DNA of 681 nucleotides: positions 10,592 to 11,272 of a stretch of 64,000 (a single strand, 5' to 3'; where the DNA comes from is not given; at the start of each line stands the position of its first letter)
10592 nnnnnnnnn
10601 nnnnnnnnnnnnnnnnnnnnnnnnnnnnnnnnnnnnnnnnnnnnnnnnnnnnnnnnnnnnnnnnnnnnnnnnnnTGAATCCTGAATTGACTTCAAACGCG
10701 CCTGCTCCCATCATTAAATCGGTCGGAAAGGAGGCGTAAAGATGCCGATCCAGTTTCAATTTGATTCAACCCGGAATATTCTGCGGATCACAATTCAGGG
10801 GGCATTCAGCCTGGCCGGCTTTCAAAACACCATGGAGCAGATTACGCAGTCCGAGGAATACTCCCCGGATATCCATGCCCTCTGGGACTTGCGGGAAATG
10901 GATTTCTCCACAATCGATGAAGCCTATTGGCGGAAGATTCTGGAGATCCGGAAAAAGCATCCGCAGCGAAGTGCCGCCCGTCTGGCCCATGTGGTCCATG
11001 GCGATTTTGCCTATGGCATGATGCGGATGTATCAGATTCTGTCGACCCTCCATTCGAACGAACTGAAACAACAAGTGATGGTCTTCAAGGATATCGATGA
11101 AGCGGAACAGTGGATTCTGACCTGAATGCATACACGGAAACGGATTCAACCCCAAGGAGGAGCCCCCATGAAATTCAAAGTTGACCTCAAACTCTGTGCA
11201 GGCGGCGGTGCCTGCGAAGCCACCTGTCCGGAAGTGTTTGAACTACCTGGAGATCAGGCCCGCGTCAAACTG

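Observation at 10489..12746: Duplicated two-gene cassette (small ferredoxin plus 127-aa unknown protein) with a DUF4126 membrane protein, downstream of an ECF sigma module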

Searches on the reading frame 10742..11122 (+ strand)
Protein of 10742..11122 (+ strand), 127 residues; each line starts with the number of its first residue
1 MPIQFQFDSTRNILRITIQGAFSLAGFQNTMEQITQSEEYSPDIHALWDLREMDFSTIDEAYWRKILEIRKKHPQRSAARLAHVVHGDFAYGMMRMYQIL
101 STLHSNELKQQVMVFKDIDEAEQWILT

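Call 5: search_protein_families(library=pfam, proteins=[window:10742-11122:+], max_evalue=1)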
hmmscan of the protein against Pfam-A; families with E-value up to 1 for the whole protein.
window:10742-11122:+ (127 aa): 1 family
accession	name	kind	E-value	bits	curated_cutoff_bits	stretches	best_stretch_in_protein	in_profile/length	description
PF11964.13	SpoIIAA-like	-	3.6e-06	28.1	25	1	13-125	1-105/106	SpoIIAA-like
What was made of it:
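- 10742..11125 (+): X1: 127-aa STAS/SpoIIAA-fold protein, divergent PF11964 member. PF11964 at 28.1 bits against a cutoff of 25 (call 5).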

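Call 9: find_homologous_proteins(query=window:10742-11122:+, max_evalue=0.001)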
Query window:10742-11122:+ (127 aa): 2 proteins with E <= 0.001 among 3 candidates.
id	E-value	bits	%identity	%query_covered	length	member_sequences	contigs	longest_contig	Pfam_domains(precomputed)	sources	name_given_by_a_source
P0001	4.8e-79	280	100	100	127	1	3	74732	PF11964.14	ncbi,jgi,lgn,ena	-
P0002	1.6e-52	194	69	98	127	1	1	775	PF11964.14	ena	-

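Call 10: search_solved_structures(query=window:10742-11122:+, max_evalue=10, show_alignments=2)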
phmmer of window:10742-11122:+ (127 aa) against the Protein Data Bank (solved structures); distinct sequences matched with E-value up to 10: 2.
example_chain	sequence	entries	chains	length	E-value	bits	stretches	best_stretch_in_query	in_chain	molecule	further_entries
7omv_AAA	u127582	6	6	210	0.35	14.2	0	46-78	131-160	DarT domain-containing protein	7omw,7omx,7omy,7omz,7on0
9sra_Bb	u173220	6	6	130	1.4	12.3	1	54-87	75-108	Large ribosomal subunit protein eL32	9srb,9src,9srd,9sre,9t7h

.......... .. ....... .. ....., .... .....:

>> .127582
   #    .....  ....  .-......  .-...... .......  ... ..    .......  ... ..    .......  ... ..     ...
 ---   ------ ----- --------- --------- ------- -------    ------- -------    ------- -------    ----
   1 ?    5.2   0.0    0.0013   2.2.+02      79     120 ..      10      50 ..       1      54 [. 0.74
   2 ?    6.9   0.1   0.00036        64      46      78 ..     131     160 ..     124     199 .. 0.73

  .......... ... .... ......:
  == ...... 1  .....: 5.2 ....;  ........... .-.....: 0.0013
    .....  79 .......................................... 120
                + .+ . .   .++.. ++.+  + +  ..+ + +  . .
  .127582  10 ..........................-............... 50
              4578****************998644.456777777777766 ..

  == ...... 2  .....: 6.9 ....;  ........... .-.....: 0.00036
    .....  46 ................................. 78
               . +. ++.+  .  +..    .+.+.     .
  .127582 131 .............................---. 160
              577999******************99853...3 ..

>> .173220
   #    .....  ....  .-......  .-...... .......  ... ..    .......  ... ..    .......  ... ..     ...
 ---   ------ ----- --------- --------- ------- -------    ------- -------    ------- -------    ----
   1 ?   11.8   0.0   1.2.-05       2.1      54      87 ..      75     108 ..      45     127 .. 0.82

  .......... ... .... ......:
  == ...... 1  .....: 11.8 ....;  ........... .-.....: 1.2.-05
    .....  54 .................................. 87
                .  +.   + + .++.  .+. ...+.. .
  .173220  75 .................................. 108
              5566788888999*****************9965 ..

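Call 11: search_protein_families(library=ncbifam, proteins=[window:10742-11122:+], max_evalue=0.1)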
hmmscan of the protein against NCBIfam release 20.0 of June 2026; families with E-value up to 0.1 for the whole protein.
window:10742-11122:+ (127 aa): 1 family
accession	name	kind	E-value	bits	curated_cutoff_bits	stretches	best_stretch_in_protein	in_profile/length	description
NF000167.2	ABCF_Lsa_all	exception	0.048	12.6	750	1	19-123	195-296/492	Lsa family ABC-F type ribosomal protection protein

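Call 13: find_encoding_contigs(protein=P0001, flank=10000, max_places=6)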
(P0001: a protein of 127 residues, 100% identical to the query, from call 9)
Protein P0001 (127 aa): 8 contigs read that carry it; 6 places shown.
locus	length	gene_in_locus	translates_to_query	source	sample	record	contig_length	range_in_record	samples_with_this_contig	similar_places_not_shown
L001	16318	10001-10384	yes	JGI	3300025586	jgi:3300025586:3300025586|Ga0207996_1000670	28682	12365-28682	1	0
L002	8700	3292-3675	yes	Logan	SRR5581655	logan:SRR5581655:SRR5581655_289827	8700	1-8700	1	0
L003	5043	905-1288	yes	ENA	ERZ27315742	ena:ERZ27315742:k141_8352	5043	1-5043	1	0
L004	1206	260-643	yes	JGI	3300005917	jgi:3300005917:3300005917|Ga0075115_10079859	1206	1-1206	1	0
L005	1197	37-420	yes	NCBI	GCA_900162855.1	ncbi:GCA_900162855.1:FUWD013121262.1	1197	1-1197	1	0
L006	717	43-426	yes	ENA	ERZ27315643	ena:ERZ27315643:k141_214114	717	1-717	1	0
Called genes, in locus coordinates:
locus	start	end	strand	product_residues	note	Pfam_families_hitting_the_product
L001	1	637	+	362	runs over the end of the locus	PF00106:adh_short (faint), PF01073:3Beta_HSD (weak), PF01370:Epimerase, PF02719:Polysacc_synt_2 (faint), PF04321:RmlD_sub_bind (weak), PF16363:GDP_Man_Dehyd, PF07993:NAD_binding_4 (weak)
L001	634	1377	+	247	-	PF00535:Glycos_transf_2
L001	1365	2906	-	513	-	-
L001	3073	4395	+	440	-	PF02878:PGM_PMM_I, PF02879:PGM_PMM_II, PF02880:PGM_PMM_III, PF00408:PGM_PMM_IV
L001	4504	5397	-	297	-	PF01565:FAD_binding_4, PF02873:MurB_C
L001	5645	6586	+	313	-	PF01699:Na_Ca_ex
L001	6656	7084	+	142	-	-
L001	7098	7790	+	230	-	PF04542:Sigma70_r2, PF08281:Sigma70_r4_2, PF04545:Sigma70_r4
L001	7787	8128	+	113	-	-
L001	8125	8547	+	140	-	-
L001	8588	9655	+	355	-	-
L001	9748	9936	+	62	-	PF12837:Fer4_6 (weak), PF00037:Fer4 (faint), PF13459:Fer4_15, PF13370:Fer4_13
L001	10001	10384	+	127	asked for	PF11964:SpoIIAA-like (weak)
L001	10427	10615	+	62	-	PF13459:Fer4_15, PF13370:Fer4_13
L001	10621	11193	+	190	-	PF13548:DUF4126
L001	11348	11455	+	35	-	-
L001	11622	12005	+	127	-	-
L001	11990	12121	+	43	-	-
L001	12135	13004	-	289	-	-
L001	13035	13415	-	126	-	PF00392:GntR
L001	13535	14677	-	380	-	PF04055:Radical_SAM (weak), PF12836:HHH_3 (weak)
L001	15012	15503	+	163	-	-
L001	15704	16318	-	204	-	?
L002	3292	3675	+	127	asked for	PF11964:SpoIIAA-like (weak)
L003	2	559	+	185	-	?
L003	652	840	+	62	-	PF12837:Fer4_6 (weak), PF00037:Fer4 (faint), PF13459:Fer4_15, PF13370:Fer4_13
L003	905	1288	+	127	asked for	PF11964:SpoIIAA-like (weak)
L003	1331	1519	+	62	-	PF13459:Fer4_15, PF13370:Fer4_13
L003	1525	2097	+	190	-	PF13548:DUF4126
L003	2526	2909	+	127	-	-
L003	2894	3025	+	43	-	-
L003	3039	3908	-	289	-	-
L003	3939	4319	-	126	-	PF00392:GntR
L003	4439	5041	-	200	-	?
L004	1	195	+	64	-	?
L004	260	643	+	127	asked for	PF11964:SpoIIAA-like (weak)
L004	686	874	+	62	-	PF13459:Fer4_15, PF13370:Fer4_13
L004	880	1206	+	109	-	?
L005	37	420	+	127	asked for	PF11964:SpoIIAA-like (weak)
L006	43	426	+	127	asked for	PF11964:SpoIIAA-like (weak)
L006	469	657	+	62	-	PF13459:Fer4_15, PF13370:Fer4_13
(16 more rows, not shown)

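Call 14: find_encoding_contigs(protein=P0002, flank=10000, max_places=6)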
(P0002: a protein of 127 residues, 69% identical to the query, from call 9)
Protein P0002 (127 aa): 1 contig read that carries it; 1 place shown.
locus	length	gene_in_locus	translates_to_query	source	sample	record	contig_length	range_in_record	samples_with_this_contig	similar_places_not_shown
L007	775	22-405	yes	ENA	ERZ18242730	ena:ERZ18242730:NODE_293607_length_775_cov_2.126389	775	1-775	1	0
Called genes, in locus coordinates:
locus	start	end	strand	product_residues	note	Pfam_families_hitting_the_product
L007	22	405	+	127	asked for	PF11964:SpoIIAA-like (faint)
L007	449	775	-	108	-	?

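Call 20: search_protein_representatives(alignment_id=A1)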
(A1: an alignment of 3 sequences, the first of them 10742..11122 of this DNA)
Query: 3 sequences, 127 profile positions. Proteins with E-value up to 0.001 (for the whole library): 1795; up to 1e-10: 215; up to 1e-30: 11. The best 150 are listed.
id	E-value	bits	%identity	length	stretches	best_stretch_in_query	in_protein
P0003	6.5e-58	210.4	-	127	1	1-126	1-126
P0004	1.8e-41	157.2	-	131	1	1-126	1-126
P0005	1.8e-40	154.0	-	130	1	1-126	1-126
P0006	9.6e-38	145.2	-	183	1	1-126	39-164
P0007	1.8e-36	141.1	-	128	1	2-126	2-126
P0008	2.2e-36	140.8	-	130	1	1-126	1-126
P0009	7.2e-34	132.7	-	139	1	1-126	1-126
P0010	2.1e-32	128.0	-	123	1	1-126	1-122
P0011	5.7e-32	126.5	-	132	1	1-126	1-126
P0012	9.3e-32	125.8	-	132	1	1-126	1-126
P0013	4.6e-31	123.6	-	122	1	1-126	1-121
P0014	3.6e-30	120.7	-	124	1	1-125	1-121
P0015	5.3e-29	116.9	-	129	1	1-125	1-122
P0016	6.1e-29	116.7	-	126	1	1-126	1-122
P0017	1.5e-28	115.5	-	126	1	1-126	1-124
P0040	2.3e-24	101.9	-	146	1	1-126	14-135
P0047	1.1e-23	99.7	-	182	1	1-126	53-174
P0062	3.0e-22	95.1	-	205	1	1-126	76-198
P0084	6.3e-20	87.6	-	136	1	3-126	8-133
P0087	1.4e-19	86.5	-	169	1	1-126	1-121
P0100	1.3e-17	80.1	-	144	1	3-126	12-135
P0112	2.7e-16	75.8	-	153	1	1-126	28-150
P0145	5.3e-14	68.5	-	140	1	1-125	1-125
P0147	6.8e-14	68.1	-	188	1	1-126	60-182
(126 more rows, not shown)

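Call 22: search_protein_families(library=pfam, alignment_id=A2, max_evalue=0.01)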
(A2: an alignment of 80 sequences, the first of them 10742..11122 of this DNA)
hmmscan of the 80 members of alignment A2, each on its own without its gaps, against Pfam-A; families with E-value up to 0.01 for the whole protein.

A. member 1, window:10742-11122:+ (127 aa): 1 family
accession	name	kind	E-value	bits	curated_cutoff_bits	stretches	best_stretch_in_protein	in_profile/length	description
PF11964.13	SpoIIAA-like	-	3.6e-06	28.1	25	1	13-125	1-105/106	SpoIIAA-like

B. families by the number of members that match (of 80 scanned): 5 families
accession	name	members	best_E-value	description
PF11964.13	SpoIIAA-like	33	1.4e-07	SpoIIAA-like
PF04592.20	SelP_N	1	0.0016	Selenoprotein P, N terminal region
PF14507.12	CppA_C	1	0.0018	CppA C-terminal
PF01740.26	STAS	1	0.003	STAS domain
PF25056.1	DUF7793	1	0.0042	Domain of unknown function (DUF7793)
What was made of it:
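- PF01740 is hit by 1 of 80 members (call 22).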

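Call 24: search_solved_structures(query=A2, max_evalue=10, show_alignments=3)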
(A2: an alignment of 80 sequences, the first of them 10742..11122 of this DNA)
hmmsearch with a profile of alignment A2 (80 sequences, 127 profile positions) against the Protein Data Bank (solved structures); distinct sequences matched with E-value up to 10: 2.
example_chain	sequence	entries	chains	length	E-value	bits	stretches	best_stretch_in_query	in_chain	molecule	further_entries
7uw9_N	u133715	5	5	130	0.61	13.3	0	70-92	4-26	V-type proton ATPase subunit F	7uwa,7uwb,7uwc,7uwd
36qu_N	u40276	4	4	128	1.1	12.5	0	70-93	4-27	V-type proton ATPase subunit F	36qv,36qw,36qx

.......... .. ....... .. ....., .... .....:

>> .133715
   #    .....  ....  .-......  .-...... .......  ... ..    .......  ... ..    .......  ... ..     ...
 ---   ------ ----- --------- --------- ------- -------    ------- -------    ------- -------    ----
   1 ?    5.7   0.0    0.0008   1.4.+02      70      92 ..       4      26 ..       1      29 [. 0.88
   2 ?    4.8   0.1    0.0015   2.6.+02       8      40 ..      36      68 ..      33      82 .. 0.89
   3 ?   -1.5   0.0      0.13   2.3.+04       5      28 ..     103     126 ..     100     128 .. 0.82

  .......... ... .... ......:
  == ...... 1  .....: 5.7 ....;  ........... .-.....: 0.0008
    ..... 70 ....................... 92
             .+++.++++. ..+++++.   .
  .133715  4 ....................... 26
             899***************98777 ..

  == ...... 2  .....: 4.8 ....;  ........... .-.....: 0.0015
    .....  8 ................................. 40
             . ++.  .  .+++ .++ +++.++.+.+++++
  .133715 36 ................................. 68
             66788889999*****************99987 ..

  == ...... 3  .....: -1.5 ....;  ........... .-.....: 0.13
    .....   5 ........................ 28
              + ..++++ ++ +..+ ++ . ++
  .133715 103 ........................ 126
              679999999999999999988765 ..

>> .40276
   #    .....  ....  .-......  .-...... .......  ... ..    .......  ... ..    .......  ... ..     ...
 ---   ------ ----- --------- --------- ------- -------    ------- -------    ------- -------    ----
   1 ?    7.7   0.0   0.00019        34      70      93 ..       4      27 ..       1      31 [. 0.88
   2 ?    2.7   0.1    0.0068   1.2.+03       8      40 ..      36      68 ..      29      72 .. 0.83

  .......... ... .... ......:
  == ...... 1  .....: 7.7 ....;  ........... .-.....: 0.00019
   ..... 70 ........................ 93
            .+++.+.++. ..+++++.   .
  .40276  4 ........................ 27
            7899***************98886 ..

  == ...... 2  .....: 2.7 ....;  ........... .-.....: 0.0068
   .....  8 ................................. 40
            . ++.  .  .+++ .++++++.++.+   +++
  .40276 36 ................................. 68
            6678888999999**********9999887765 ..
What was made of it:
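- Tried and rejected: Searches with X1 and with the family profile found nothing (calls 10, 24).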

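Call 26: find_related_loci(query=A3, collection=genome_contigs, flank=6000)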
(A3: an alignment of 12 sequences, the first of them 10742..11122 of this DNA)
Query A3 (127 aa) in genome_contigs; peptide patterns used: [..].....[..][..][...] (x = any residue, [..] = any of these).
133 stretches matched a pattern; 81 encode a relative of the query (tblastn E <= 1e-3); the best 80 are kept; 80 distinct loci.
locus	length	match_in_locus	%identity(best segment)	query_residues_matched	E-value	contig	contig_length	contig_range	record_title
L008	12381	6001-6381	54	1-127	5e-46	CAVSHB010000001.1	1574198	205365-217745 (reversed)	MAG: uncultured Nitrospiraceae bacterium isolate MFD01476.bin.1.136 genome assembly, contig: contig_11828, whole genome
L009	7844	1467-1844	47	1-126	1e-38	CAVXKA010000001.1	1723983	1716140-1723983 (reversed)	MAG: Candidatus Eisenbacteria bacterium isolate MFD05942.bin.1.119 genome assembly, contig: contig_14319, whole genome s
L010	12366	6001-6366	42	1-126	2e-32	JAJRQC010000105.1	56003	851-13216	MAG: Deltaproteobacteria bacterium isolate Dive100_bin10.32 k141_542537, whole genome shotgun sequence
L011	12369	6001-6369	40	1-127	4e-32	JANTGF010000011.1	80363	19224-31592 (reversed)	MAG: Bacteroidales bacterium isolate bin1005 c_000000000082, whole genome shotgun sequence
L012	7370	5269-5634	38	1-126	9e-31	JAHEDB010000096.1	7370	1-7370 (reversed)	MAG: Chromatiales bacterium isolate Ww186 NODE_27147_length_7370_cov_3.752380, whole genome shotgun sequence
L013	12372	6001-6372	36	1-126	1e-27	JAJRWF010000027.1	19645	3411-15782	MAG: Deltaproteobacteria bacterium isolate Dive96_bin2.157 k141_525842, whole genome shotgun sequence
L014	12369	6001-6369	34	1-125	2e-21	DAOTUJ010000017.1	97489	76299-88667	MAG TPA_asm: Chloroflexaceae bacterium isolate F17_55 k129_1013609, whole genome shotgun sequence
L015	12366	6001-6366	31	1-126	3e-21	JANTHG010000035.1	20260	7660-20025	MAG: Calditrichaceae bacterium isolate bin20020 c_000000000297, whole genome shotgun sequence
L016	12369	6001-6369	31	1-126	3e-17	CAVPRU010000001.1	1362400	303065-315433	MAG: uncultured Gemmatimonadales bacterium isolate MFD09964.bin.1.80 genome assembly, contig: contig_10196, whole genome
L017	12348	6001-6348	30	4-125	1e-14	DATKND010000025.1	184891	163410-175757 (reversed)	MAG TPA_asm: Myxococcota bacterium isolate SMAG_U14728 k141_1971128, whole genome shotgun sequence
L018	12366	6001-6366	29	1-125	7e-14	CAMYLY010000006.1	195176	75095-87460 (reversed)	MAG: uncultured Gemmatimonadales bacterium isolate ES_M_Gemmatimonadota_04 genome assembly, contig: scaffold_108, whole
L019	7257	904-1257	29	1-125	3e-12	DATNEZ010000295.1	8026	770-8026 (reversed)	MAG TPA_asm: Candidatus Binatia bacterium isolate SMAG_U11281 k141_4120695, whole genome shotgun sequence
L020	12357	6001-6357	26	1-125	2e-11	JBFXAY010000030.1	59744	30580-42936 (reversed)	MAG: Gemmatimonadales bacterium isolate CA_2019_TPBS_33 NODE_3480_length_59744_cov_6.678967_TPBS, whole genome shotgun s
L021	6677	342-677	28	14-126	1e-10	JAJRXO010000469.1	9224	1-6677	MAG: Chloroflexota bacterium isolate Dive96_bin3.165 k141_3259017, whole genome shotgun sequence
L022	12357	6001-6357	27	1-125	1e-10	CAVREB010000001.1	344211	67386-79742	MAG: uncultured Nitrospiraceae bacterium isolate MFD10007.bin.1.59 genome assembly, contig: contig_23368, whole genome s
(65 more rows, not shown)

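Call 31: find_homologous_proteins(query=A2, max_evalue=0.00001)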
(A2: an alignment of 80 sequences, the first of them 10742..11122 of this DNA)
Query A2 (80 sequences) (127 aa, profile of the alignment): 13 proteins with E <= 0.00001 among 437 candidates.
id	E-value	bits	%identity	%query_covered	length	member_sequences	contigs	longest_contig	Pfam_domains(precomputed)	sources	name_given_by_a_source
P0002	6.5e-47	177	69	98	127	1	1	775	PF11964.14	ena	-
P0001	7.8e-47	176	100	100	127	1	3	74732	PF11964.14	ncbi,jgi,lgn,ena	-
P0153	4.6e-39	151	33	100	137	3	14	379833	-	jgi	jgi:hypothetical protein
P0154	1.0e-38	150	31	100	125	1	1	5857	-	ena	-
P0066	1.3e-37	146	28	100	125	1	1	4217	-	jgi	-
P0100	1.6e-32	130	28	98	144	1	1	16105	-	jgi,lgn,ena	-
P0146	2.2e-27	113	26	100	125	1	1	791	-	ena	-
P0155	7.8e-25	105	27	98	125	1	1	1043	-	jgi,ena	-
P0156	3.0e-23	100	25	98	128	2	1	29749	-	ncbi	-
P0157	1.6e-18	85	33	62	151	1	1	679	-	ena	-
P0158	6.4e-18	83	25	98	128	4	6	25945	-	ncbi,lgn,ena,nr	ncbi:MAG: hypothetical protein QNI95_03160 [Desulfobacterales bacterium]|nr:hypothetical protein [De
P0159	1.3e-11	62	41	36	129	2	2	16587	-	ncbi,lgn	ncbi:MAG: hypothetical protein PVG41_13190 [Desulfobacteraceae bacterium]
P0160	9.4e-6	44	26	93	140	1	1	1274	-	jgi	jgi:hypothetical protein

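Call 39: predict_structure(alignment_id=A2)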
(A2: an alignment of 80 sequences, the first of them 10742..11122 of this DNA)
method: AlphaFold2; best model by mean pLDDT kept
length: 127 residues; sequences in the alignment: 80
mean_pLDDT: 95.3   pTM: 0.88
mean pLDDT of the five models: 95.3, 95.2, 95.2, 94.9, 93.9
residues with pLDDT >= 90: 118; 70-90: 8; 50-70: 1; < 50: 0
segments of 3 or more residues with pLDDT < 50: none
pLDDT, mean of each block of 10 residues (from residue 1): 92 97 95 97 97 96 96 94 98 97 86 98 97
secondary structure, 60 per line:
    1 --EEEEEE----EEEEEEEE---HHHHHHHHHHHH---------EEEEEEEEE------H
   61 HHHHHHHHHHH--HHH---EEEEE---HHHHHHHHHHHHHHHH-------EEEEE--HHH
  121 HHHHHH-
elements in order: E3-8 E13-20 H24-35 E45-53 H60-71 E80-84 H88-103 E111-115 H118-126
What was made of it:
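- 10742..11125 (+): AF2 pLDDT 95.3 (call 39).
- On PF11964 SpoIIAA-like (DUF3478): AF2 model with pLDDT 95.3 (call 39).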

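Call 42: fold_search(model_id=the predicted structure, library=pdb)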
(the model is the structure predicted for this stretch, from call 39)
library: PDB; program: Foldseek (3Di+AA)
matches with E <= 10: 753; with E <= 0.001: 6
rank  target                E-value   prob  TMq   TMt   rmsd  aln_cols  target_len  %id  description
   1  2q3l_A                1.5e-05  1.00  0.59  0.60   4.4       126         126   16  CRYSTAL STRUCTURE OF AN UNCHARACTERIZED PROTEIN FROM DUF3478 FAMILY WITH A SPOIIAA-LIKE FOLD (SHEW_3102) FROM SHEWANEL (released 2007-06-12)
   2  4hyl_A                1.1e-04  1.00  0.54  0.59   4.6       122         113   15  The crystal structure of an anti-sigma-factor antagonist from Haliangium ochraceum DSM 14365 (released 2012-11-28)
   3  2q3l_B                3.6e-04  1.00  0.60  0.62   4.1       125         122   14  CRYSTAL STRUCTURE OF AN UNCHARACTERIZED PROTEIN FROM DUF3478 FAMILY WITH A SPOIIAA-LIKE FOLD (SHEW_3102) FROM SHEWANEL (released 2007-06-12)
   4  1th8_B                3.6e-04  1.00  0.54  0.58   4.9       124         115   13  Crystal Structures of the ADP and ATP bound forms of the Bacillus Anti-sigma factor SpoIIAB in complex with the Anti-a (released 2004-06-15)
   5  4qtp_D                7.2e-04  1.00  0.57  0.61   4.5       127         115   12  Crystal Structure of an Anti-sigma Factor Antagonist from Mycobacterium paratuberculosis (released 2014-07-16)
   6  1h4y_A                7.2e-04  1.00  0.51  0.55   5.2       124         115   13  Structure of the Anti-Sigma Factor Antagonist SpoIIAA in its Unphosphorylated Form (released 2001-07-06)
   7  8ih8_B                1.5e-03  1.00  0.56  0.60   4.5       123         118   13  anti-sigmaF factor and Anti-sigmaF factor antagonist complex(usfx-RsfB) (released 2024-02-28)
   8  1tid_D                1.6e-03  1.00  0.62  0.66   4.0       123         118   15  Crystal Structures of the ADP and ATP bound forms of the Bacillus Anti-sigma factor SpoIIAB in complex with the Anti-a (released 2004-06-15)
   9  6m36_H                2.0e-03  1.00  0.47  0.55   4.9       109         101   13  The crystal structure of B. subtilis RsbV/RsbW complex in the monoclinic crystal form (released 2020-07-15)
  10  4qtp_A                2.6e-03  1.00  0.58  0.62   4.1       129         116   10  Crystal Structure of an Anti-sigma Factor Antagonist from Mycobacterium paratuberculosis (released 2014-07-16)
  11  1tid_B                3.5e-03  1.00  0.60  0.63   4.2       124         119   15  Crystal Structures of the ADP and ATP bound forms of the Bacillus Anti-sigma factor SpoIIAB in complex with the Anti-a (released 2004-06-15)
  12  1til_B                3.7e-03  1.00  0.60  0.64   4.1       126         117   15  Crystal Structures of the ADP and ATP bound forms of the Bacillus Anti-sigma factor SpoIIAB in complex with the Anti-a (released 2004-06-15)
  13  1thn_B                4.0e-03  1.00  0.59  0.65   4.3       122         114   15  Crystal Structures of the ADP and ATP bound forms of the Bacillus Anti-sigma factor SpoIIAB in complex with the Anti-a (released 2004-06-15)
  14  4qtp_B                5.5e-03  1.00  0.58  0.62   4.1       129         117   10  Crystal Structure of an Anti-sigma Factor Antagonist from Mycobacterium paratuberculosis (released 2014-07-16)
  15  6jhk_A                9.7e-03  1.00  0.57  0.61   4.2       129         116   14  Crystal Structure of Bacillus subtilis RsbS (released 2019-09-11)
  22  2ook_A                3.4e-02  0.96  0.51  0.52   5.3       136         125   13  Crystal structure of a protein with unknown function (YP_749275.1) from Shewanella Frigidimarina NCIMB 400 at 1.80 A r (released 2007-02-06)
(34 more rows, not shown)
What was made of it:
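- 10742..11125 (+): Foldseek best hit is 2q3l (call 42).
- On PF11964 SpoIIAA-like (DUF3478): Foldseek top hit is 2q3l_A at E=1.5e-5 and TM 0.59-0.60; 2ook also hits (call 42).
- On Anti-sigma-factor antagonist (SpoIIAA/RsbV, PF01740 STAS): SpoIIAA, RsbV, RsbS and mycobacterial antagonists hit at TM 0.5-0.66 (call 42).
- Closest known: Pfam PF11964 'SpoIIAA-like'. Same: 2q3l is the best structural hit (call 42).
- Closest known: Anti-sigma-factor antagonists SpoIIAA/RsbV/RsbS. Same: Foldseek probability is ~1.0 and TM 0.5-0.66 (call 42).
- Fold: calls 39, 42. STAS fold with anti-sigma antagonists among the structural hits at TM 0.55-0.66 (call 42). The best structural and sequence affinity is to PF11964 (calls 5, 42).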
